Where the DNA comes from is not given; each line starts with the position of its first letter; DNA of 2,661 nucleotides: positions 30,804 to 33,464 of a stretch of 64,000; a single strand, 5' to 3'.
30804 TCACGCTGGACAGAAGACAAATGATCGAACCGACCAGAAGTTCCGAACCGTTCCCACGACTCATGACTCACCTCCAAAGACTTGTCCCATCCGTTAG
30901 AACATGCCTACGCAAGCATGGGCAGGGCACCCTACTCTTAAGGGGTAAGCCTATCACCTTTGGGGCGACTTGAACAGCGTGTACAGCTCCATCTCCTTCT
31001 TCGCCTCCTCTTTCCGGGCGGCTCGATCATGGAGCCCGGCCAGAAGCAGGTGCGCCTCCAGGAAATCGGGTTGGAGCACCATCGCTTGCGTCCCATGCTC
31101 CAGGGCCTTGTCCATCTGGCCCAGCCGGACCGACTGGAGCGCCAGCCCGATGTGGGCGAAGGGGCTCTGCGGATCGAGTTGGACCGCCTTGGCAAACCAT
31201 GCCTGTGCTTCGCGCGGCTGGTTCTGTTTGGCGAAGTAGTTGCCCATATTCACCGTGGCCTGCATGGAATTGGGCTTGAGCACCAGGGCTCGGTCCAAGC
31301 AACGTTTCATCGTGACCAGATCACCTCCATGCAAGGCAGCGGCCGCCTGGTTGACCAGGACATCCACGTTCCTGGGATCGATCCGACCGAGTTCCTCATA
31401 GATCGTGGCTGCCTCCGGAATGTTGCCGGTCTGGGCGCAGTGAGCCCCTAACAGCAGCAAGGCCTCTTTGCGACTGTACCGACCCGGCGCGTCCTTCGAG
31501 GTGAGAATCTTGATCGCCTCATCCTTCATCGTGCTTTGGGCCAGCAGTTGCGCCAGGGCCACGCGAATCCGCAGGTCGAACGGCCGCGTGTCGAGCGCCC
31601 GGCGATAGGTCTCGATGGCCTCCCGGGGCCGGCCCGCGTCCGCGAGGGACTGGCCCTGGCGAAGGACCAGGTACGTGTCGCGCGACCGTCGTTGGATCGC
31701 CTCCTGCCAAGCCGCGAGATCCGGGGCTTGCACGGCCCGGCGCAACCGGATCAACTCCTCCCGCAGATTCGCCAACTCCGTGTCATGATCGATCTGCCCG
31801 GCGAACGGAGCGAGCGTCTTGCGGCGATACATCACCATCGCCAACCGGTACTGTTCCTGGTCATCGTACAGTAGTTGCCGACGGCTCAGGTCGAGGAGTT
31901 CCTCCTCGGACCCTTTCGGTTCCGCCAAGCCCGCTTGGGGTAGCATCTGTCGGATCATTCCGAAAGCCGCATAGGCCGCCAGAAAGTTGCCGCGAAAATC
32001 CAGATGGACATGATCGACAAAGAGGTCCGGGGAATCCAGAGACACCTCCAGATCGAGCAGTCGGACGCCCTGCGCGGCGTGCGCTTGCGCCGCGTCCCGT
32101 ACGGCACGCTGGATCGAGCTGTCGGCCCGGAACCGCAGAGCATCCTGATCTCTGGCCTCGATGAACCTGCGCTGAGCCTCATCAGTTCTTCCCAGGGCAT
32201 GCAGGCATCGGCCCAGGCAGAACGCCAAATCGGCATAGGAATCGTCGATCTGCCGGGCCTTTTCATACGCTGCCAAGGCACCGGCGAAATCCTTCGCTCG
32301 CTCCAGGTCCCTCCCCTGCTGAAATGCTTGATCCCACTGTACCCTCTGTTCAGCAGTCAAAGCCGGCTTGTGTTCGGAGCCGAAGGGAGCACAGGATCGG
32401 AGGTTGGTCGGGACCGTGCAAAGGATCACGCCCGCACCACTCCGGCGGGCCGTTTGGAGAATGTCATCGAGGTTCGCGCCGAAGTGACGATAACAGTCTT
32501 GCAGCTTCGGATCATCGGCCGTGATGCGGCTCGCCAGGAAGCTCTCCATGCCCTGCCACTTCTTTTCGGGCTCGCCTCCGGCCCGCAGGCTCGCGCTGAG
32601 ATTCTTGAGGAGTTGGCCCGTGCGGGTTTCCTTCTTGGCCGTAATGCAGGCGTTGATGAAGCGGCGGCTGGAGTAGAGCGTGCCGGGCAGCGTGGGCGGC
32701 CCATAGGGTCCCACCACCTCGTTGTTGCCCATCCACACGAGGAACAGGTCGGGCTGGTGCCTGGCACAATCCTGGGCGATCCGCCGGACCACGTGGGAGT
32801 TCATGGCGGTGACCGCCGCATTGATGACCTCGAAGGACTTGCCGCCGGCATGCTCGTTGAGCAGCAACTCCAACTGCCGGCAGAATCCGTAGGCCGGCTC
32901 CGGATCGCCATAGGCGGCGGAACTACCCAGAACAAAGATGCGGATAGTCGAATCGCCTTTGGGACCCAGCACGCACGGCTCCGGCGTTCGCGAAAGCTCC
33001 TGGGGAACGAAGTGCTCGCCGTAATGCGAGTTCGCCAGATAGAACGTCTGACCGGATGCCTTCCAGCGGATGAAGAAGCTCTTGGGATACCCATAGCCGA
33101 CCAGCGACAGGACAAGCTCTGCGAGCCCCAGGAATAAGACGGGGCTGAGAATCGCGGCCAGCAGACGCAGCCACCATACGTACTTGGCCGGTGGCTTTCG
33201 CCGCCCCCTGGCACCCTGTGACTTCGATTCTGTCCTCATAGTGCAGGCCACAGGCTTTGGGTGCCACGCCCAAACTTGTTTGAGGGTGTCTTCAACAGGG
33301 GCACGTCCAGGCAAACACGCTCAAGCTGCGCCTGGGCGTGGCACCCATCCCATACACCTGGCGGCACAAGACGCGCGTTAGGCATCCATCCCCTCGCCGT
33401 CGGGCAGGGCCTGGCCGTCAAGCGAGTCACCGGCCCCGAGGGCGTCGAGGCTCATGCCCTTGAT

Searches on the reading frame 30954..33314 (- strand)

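Call 73: search_protein_families(library=pfam, proteins=[window:30954-33314:-], max_evalue=0.00001)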
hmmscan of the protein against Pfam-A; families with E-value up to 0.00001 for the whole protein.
window:30954-33314:- (786 aa): 12 families
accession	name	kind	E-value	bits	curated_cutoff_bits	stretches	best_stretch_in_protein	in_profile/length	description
PF07719.23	TPR_2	-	4.9e-24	82.9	27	0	689-716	6-33/34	Tetratricopeptide repeat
PF14559.12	TPR_19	-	1.1e-22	80.6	25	1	340-392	4-56/68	Tetratricopeptide repeat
PF13414.12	TPR_11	-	8.7e-18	64.2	26.8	0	342-375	9-42/42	TPR repeat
PF13431.12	TPR_17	-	4.6e-17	61.2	24.4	0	349-381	1-33/34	Tetratricopeptide repeat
PF00515.34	TPR_1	-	2.8e-16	59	27.8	0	689-716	6-33/34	Tetratricopeptide repeat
PF13428.12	TPR_14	-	5.6e-16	57.9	23.5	0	551-590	5-44/44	Tetratricopeptide repeat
PF13432.12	TPR_16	-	1.3e-15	57.9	32.7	1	551-602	1-52/65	Tetratricopeptide repeat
PF12895.13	ANAPC3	-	6.3e-12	46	27.2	0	673-740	12-78/82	Anaphase-promoting complex, cyclosome, subunit 3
PF13424.12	TPR_12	-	1.3e-11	45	30.1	0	334-388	10-72/77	Tetratricopeptide repeat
PF13181.12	TPR_8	-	1.1e-09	38.1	25.7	0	688-716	5-33/34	Tetratricopeptide repeat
PF23914.1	TPR_CcmH_CycH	-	1.3e-07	32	42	0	559-645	62-150/158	Cytochrome c-type biogenesis protein H TPR domain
PF25062.1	ARM_TT21_N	-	2.2e-07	31.3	40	0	657-757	107-207/222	Tetratricopeptide repeat protein 21 N-terminal ARM repeat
